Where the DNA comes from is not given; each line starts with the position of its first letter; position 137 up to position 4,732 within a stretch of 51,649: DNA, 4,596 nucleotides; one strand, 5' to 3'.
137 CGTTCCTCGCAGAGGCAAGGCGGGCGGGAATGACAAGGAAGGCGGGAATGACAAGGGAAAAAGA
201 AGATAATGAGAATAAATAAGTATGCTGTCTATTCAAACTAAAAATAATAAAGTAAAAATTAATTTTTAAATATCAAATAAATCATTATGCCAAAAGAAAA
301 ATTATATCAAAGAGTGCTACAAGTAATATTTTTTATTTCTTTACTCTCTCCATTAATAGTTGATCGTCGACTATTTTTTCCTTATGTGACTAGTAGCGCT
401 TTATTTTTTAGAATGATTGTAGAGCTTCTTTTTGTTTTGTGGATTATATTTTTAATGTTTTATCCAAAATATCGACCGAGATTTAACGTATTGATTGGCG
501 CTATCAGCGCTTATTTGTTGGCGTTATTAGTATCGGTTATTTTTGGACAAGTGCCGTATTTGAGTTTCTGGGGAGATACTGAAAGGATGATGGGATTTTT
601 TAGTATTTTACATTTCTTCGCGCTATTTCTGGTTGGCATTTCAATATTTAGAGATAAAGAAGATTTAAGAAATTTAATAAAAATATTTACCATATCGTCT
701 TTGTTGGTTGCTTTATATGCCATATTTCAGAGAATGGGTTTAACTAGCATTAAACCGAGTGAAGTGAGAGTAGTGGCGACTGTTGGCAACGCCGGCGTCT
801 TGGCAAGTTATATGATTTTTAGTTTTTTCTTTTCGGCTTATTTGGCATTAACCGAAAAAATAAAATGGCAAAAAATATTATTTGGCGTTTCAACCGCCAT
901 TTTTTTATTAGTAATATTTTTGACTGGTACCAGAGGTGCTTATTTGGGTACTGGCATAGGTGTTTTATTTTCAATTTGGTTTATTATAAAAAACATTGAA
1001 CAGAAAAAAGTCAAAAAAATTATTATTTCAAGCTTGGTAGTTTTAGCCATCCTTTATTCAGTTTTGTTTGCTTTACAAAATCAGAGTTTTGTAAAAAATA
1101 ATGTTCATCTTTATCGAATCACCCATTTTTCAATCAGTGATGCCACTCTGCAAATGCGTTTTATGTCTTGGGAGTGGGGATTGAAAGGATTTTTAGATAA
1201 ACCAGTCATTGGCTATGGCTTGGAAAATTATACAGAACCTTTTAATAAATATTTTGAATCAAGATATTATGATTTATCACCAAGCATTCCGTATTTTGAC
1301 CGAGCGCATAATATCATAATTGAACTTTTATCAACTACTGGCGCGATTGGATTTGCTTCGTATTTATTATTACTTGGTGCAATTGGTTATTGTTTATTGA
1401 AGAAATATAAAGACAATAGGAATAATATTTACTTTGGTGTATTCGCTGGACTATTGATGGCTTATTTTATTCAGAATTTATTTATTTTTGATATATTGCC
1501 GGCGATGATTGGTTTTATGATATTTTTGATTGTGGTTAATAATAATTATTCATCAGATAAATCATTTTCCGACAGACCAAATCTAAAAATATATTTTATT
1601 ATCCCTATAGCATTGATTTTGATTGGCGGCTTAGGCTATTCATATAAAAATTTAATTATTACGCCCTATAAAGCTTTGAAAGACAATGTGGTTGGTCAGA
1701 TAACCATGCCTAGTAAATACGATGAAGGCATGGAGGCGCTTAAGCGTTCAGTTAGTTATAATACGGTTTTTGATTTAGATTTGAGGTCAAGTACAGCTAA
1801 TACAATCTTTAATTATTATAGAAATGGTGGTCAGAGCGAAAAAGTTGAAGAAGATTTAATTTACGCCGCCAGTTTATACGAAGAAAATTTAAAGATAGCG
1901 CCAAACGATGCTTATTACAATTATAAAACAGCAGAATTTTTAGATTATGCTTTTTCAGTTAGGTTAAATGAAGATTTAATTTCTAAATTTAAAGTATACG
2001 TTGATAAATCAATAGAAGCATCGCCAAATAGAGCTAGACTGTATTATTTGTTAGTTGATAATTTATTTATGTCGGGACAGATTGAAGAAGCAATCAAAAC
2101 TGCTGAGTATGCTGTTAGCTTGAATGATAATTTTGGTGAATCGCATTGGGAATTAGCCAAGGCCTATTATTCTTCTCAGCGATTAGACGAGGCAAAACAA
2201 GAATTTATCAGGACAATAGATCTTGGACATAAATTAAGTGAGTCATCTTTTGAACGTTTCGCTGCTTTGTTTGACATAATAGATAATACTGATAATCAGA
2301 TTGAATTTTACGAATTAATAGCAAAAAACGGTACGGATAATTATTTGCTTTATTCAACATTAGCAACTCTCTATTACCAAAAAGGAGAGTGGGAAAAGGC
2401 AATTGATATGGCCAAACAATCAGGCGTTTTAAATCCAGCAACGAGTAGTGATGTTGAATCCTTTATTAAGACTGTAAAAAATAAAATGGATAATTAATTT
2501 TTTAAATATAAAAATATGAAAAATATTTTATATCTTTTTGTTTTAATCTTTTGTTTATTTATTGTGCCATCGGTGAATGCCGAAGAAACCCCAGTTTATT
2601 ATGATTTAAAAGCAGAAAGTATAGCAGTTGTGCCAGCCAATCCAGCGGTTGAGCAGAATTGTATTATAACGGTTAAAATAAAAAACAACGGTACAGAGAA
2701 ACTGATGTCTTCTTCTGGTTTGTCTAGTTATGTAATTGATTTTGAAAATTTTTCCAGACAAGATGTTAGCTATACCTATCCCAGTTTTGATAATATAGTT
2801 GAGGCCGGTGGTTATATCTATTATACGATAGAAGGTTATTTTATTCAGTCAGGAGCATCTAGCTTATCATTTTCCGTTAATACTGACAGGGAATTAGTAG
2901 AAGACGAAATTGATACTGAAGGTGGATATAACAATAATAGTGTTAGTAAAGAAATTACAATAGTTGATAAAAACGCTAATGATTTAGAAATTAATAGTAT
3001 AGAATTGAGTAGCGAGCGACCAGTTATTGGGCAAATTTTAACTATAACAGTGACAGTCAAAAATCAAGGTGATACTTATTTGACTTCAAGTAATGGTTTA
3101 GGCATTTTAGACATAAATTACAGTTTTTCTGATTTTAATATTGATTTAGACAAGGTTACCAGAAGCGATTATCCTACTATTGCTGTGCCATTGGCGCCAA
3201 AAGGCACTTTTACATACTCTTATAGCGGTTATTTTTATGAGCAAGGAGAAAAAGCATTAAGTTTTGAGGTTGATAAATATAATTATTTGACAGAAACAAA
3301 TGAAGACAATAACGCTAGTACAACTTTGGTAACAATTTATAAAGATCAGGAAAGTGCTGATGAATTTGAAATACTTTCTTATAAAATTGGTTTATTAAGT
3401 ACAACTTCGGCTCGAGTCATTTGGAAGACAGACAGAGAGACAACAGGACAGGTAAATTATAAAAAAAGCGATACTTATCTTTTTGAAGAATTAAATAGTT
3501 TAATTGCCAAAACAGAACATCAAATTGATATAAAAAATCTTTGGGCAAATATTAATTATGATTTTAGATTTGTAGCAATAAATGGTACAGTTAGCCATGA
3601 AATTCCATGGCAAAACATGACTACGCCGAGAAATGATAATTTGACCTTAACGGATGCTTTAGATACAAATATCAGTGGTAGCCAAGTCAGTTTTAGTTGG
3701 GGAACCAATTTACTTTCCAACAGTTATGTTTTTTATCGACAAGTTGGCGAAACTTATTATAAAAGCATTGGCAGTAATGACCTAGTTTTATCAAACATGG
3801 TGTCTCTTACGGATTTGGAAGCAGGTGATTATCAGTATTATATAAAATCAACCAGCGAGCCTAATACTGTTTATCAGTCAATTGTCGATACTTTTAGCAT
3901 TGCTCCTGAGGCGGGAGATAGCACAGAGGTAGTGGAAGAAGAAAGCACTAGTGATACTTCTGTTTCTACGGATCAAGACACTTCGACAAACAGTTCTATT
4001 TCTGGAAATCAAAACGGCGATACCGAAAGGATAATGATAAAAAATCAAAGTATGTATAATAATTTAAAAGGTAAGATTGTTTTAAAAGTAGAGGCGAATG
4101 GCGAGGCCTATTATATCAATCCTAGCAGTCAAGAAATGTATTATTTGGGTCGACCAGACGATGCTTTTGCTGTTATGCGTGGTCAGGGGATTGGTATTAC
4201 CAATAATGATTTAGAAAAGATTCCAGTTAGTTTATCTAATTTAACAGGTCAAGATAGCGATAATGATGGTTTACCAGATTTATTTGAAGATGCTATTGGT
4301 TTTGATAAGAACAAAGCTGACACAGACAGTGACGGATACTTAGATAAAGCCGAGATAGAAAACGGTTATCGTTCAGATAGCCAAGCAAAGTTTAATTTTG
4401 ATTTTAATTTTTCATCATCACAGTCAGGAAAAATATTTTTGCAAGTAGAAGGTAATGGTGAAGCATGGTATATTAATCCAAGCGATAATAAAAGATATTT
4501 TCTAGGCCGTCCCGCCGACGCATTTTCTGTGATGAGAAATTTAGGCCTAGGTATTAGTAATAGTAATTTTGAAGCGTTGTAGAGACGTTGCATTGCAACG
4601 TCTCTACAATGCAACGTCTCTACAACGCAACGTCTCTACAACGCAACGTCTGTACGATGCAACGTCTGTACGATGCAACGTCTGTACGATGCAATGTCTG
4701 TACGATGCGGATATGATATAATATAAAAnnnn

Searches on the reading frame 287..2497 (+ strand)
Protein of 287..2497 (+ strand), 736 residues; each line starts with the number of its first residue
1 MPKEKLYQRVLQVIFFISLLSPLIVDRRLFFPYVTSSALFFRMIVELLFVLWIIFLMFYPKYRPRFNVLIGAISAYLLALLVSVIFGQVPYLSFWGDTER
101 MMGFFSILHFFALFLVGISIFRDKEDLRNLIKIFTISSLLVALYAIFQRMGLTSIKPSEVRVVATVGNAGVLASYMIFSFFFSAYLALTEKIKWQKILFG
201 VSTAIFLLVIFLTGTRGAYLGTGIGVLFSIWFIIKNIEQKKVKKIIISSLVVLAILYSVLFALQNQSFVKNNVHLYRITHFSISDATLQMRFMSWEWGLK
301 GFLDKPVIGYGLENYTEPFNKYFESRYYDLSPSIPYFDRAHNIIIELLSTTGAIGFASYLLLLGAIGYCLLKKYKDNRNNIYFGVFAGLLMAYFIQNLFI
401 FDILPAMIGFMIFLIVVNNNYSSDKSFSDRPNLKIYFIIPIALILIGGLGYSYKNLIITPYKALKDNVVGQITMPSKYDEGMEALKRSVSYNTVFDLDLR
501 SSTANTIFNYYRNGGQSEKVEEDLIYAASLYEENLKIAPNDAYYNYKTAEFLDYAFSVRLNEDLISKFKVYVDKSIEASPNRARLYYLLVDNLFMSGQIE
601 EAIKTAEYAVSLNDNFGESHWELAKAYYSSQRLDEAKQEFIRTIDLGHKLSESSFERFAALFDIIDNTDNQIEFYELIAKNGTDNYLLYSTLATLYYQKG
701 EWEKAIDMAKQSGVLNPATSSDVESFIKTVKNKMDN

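Call 9: search_protein_families(library=pfam, proteins=[window:287-2497:+], max_evalue=0.0001)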
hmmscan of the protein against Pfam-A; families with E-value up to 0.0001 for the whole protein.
window:287-2497:+ (736 aa): 5 families
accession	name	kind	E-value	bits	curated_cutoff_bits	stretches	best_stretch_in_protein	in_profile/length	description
PF04932.20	Wzy_C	-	1.6e-22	80.3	31.7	1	203-360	3-149/149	O-Antigen ligase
PF14559.12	TPR_19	-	2.3e-09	37.9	25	1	593-640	1-48/68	Tetratricopeptide repeat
PF07719.23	TPR_2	-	3.3e-08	33.5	27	0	688-717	3-32/34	Tetratricopeptide repeat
PF13424.12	TPR_12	-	2e-06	28.3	30.1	0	688-712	47-71/77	Tetratricopeptide repeat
PF12895.13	ANAPC3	-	2.8e-05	24.7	27.2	0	667-712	4-49/82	Anaphase-promoting complex, cyclosome, subunit 3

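Call 31: find_encoding_contigs(protein=window:287-2497:+, flank=10000, max_places=3)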
Protein window:287-2497:+ (736 aa): 4 contigs read that carry it; 2 places shown.
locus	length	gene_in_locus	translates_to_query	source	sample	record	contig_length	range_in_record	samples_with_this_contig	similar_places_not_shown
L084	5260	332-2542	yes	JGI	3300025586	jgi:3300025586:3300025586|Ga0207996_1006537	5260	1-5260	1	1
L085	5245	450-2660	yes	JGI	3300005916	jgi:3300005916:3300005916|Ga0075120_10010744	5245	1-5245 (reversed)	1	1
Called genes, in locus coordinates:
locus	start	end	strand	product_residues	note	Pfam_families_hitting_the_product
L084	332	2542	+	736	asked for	PF04932:Wzy_C, PF13424:TPR_12 (faint), PF07719:TPR_2 (faint), PF14559:TPR_19 (faint)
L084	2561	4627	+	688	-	PF07705:CARDB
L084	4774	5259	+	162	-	?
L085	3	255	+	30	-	?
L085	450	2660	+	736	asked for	PF04932:Wzy_C, PF13424:TPR_12 (faint), PF07719:TPR_2 (faint), PF14559:TPR_19 (faint)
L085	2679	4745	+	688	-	PF07705:CARDB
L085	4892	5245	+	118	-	?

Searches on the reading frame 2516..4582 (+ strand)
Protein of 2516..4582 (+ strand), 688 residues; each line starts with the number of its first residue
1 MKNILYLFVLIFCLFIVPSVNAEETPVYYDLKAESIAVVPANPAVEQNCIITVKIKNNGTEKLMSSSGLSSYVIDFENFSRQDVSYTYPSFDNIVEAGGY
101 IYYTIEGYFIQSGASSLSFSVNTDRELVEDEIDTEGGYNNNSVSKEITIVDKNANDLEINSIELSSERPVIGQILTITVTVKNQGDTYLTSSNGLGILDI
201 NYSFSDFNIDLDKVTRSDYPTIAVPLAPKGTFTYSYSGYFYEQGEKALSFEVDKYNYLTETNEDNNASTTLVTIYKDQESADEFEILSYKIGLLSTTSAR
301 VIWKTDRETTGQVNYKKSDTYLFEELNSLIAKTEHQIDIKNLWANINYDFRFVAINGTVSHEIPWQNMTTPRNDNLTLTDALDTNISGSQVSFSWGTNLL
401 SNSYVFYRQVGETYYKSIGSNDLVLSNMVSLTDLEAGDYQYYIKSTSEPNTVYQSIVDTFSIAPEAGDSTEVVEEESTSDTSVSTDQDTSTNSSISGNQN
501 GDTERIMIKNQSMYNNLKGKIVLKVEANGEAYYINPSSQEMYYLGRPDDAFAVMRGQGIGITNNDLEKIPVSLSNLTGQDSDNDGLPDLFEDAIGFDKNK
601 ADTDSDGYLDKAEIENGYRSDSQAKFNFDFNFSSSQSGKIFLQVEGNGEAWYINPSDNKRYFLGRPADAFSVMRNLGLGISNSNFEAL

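Call 9: search_protein_families(library=pfam, proteins=[window:2516-4582:+], max_evalue=0.0001)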
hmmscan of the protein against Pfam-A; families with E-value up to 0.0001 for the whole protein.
window:2516-4582:+ (688 aa): 1 family
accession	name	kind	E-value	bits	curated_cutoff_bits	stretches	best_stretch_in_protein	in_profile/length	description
PF07705.17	CARDB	-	5.2e-15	55.9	22.7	1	155-269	2-100/101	CARDB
